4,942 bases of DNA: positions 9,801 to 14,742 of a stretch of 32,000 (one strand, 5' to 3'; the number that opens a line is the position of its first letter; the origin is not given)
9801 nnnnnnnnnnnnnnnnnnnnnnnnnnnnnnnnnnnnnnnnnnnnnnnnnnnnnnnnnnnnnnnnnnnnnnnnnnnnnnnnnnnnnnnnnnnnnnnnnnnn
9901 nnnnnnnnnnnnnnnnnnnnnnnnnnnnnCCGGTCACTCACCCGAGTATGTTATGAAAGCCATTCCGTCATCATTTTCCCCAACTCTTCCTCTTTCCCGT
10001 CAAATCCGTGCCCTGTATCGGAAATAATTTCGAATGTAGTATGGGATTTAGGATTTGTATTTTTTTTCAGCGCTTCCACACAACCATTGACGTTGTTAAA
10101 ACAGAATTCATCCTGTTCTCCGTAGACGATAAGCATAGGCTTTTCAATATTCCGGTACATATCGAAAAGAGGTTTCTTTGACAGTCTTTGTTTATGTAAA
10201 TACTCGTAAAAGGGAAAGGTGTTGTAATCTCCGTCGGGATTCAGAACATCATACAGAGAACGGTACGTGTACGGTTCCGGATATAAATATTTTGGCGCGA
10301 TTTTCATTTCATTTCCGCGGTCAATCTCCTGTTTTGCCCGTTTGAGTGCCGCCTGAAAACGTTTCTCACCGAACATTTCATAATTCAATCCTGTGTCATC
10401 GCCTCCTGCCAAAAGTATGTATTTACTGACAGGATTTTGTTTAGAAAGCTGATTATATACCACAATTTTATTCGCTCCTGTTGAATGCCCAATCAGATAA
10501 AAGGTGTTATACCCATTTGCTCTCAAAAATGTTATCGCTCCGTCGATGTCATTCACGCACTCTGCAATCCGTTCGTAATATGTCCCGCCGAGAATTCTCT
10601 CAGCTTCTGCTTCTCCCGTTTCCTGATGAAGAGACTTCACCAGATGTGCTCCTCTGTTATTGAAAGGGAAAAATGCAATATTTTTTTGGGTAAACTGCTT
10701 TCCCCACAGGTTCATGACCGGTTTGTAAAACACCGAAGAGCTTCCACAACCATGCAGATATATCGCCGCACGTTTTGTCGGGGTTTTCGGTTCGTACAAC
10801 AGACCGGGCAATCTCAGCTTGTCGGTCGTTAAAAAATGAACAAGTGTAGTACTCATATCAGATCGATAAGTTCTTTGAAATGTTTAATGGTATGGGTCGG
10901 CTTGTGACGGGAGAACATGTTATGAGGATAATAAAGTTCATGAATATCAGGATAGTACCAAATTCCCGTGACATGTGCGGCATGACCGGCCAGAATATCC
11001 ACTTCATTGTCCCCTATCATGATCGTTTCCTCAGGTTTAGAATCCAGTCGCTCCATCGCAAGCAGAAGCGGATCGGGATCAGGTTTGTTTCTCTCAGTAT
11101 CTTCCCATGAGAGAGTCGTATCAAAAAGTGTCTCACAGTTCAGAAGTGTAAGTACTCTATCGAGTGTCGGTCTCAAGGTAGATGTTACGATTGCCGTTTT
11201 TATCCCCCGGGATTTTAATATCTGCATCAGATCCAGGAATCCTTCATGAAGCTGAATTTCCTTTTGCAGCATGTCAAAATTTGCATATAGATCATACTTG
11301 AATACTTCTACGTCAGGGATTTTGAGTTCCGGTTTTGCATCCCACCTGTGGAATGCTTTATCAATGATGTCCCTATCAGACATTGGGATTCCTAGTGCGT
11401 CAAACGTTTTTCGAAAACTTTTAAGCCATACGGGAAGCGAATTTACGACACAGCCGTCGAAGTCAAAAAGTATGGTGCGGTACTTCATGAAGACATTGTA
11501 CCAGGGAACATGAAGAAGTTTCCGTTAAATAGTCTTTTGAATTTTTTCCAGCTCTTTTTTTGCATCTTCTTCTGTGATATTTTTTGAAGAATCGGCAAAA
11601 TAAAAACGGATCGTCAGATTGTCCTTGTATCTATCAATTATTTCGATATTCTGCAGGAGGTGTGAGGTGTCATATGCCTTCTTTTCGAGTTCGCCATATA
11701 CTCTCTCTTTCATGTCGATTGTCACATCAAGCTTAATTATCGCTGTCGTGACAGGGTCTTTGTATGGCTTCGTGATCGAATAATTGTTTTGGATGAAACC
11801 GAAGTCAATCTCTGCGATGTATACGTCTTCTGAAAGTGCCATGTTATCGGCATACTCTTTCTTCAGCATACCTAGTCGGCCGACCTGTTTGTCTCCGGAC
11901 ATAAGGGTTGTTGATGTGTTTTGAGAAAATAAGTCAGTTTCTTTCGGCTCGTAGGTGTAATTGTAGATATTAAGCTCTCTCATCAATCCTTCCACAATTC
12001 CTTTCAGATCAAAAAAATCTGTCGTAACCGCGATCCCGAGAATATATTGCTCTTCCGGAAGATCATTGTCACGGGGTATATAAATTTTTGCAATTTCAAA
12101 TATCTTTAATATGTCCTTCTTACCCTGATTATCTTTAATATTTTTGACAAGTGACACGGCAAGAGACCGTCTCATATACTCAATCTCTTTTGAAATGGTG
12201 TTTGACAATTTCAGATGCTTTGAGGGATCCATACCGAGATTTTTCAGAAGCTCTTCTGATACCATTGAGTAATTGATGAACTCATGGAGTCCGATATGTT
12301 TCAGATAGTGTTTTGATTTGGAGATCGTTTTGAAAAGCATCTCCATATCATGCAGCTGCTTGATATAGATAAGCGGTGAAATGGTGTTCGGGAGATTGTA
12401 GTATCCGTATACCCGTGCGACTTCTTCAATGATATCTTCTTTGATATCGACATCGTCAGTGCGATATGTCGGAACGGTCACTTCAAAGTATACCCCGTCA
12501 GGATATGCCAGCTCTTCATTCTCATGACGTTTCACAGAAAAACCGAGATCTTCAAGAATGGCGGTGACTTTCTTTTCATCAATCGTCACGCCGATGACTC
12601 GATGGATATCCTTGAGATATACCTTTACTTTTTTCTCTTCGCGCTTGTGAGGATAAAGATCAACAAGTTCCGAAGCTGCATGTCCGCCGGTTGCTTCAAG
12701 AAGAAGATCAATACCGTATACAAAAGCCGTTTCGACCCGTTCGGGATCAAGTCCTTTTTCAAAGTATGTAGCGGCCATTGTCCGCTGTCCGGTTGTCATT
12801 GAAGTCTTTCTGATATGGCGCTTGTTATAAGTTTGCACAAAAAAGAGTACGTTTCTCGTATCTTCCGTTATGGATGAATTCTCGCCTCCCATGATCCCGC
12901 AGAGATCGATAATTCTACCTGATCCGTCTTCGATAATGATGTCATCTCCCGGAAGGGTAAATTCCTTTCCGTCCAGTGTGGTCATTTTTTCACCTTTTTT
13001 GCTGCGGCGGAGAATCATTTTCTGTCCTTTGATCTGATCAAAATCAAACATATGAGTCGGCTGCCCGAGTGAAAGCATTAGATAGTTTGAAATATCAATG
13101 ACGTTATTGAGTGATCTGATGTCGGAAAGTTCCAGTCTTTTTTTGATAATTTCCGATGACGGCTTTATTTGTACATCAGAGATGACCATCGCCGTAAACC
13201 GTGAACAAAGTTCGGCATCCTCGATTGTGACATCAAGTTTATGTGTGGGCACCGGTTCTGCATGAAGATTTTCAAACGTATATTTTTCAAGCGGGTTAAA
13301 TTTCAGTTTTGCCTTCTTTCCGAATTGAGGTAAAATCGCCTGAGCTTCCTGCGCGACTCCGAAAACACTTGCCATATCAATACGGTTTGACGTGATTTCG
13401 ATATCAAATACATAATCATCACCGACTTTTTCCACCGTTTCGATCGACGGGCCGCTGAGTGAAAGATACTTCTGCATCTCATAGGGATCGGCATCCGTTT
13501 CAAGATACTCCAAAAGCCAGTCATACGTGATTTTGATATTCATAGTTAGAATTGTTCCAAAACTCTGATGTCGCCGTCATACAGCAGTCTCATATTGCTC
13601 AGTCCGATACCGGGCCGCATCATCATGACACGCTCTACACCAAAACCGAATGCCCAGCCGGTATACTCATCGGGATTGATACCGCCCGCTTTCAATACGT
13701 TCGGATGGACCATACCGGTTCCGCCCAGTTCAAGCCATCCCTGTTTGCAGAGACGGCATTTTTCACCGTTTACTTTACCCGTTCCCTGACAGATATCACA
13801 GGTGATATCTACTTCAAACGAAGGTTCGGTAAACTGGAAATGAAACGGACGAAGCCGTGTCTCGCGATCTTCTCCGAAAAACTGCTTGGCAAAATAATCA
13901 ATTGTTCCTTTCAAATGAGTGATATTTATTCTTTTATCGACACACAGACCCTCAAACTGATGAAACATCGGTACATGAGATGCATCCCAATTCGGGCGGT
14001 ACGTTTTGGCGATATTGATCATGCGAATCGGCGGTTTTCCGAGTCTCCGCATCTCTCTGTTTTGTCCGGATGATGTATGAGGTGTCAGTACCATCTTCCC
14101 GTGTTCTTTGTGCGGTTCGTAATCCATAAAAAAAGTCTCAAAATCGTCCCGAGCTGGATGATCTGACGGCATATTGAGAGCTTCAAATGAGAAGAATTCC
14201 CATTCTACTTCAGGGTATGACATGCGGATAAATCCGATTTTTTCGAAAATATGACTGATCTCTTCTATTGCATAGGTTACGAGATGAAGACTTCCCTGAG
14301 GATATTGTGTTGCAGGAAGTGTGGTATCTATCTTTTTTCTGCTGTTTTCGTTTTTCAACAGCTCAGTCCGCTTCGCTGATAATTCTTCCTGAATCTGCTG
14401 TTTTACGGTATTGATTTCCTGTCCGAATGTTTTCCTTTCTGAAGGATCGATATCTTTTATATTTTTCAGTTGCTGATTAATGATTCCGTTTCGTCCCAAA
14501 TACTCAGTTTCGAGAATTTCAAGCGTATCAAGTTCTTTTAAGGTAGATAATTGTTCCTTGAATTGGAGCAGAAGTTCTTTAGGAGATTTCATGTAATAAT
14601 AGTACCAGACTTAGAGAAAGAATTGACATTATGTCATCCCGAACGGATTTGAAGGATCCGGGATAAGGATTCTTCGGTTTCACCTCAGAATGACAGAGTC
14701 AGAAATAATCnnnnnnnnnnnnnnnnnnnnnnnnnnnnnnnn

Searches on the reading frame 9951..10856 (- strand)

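Call 11: search_protein_families(library=pfam, proteins=[window:9951-10856:-], max_evalue=0.001)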
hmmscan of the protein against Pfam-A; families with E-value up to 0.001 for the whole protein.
window:9951-10856:- (301 aa): 4 families
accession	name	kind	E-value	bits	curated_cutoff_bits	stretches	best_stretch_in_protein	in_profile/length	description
PF08538.16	DUF1749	-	1.5e-11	44.4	24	1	102-292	85-285/299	Protein of unknown function (DUF1749)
PF12146.15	Hydrolase_4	-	4.2e-08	33.2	27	1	27-279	3-228/239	Serine aminopeptidase, S33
PF00561.26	Abhydrolase_1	-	1.3e-07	32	25.8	1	98-283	53-238/245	alpha/beta hydrolase fold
PF01738.24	DLH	-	0.00064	19.8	21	0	231-291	136-194/217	Dienelactone hydrolase family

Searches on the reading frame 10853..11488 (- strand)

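Call 11: search_protein_families(library=pfam, proteins=[window:10853-11488:-], max_evalue=0.001)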
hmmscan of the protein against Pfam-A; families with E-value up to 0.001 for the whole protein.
window:10853-11488:- (211 aa): 4 families
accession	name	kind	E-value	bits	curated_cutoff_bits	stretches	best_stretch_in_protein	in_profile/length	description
PF13419.12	HAD_2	-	2.9e-33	115.9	23.8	1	6-177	1-177/178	Haloacid dehalogenase-like hydrolase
PF00702.32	Hydrolase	-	6.5e-29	102.1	26.4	1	3-172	1-191/191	haloacid dehalogenase-like hydrolase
PF13242.12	Hydrolase_like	-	4.1e-09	36.7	22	1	134-206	3-74/75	HAD-hyrolase-like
PF12710.13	HAD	-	4.8e-08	34.1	27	1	6-165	1-185/189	haloacid dehalogenase-like hydrolase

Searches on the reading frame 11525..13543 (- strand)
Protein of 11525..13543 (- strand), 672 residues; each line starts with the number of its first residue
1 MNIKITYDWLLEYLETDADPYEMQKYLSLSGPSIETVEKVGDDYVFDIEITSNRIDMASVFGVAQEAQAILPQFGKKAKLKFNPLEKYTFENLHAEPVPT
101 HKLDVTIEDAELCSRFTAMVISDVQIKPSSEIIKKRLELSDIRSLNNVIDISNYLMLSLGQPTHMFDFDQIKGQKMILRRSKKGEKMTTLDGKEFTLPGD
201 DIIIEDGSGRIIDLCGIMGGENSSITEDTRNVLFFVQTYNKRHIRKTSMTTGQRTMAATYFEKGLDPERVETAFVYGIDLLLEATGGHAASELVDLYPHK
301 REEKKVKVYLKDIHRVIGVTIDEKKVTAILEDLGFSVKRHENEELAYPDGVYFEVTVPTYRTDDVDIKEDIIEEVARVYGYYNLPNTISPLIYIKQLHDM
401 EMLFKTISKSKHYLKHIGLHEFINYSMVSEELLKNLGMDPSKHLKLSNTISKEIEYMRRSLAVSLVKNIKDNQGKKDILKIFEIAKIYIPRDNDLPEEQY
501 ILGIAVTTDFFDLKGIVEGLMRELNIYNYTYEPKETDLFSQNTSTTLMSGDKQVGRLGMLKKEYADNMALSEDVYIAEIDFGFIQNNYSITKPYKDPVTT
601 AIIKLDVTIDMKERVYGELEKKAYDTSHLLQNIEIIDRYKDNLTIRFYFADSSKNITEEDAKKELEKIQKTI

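Call 11: search_protein_families(library=pfam, proteins=[window:11525-13543:-], max_evalue=0.001)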
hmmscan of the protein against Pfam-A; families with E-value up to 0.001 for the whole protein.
window:11525-13543:- (672 aa): 3 families
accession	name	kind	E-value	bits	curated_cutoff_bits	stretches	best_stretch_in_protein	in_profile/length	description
PF03483.22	B3_4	-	4.5e-53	179.8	29.3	1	113-285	2-173/174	B3/4 domain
PF17759.6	tRNA_synthFbeta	-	1.5e-37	129.6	22.4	1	405-581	20-214/214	Phenylalanyl tRNA synthetase beta chain CLM domain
PF03484.21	B5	-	8.1e-20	71.2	28.6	1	307-381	2-67/67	tRNA synthetase B5 domain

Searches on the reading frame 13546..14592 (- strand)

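Call 11: search_protein_families(library=pfam, proteins=[window:13546-14592:-], max_evalue=0.001)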
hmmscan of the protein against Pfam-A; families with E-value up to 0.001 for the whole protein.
window:13546-14592:- (348 aa): 2 families
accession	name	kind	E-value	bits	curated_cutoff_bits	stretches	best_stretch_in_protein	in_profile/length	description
PF01409.25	tRNA-synt_2d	-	3.9e-78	262.8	19.8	1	87-348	1-246/246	tRNA synthetases class II core domain (F)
PF02912.23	Phe_tRNA-synt_N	-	1.1e-17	64.2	22.3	1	20-85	2-67/69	Aminoacyl tRNA synthetase class II, N-terminal domain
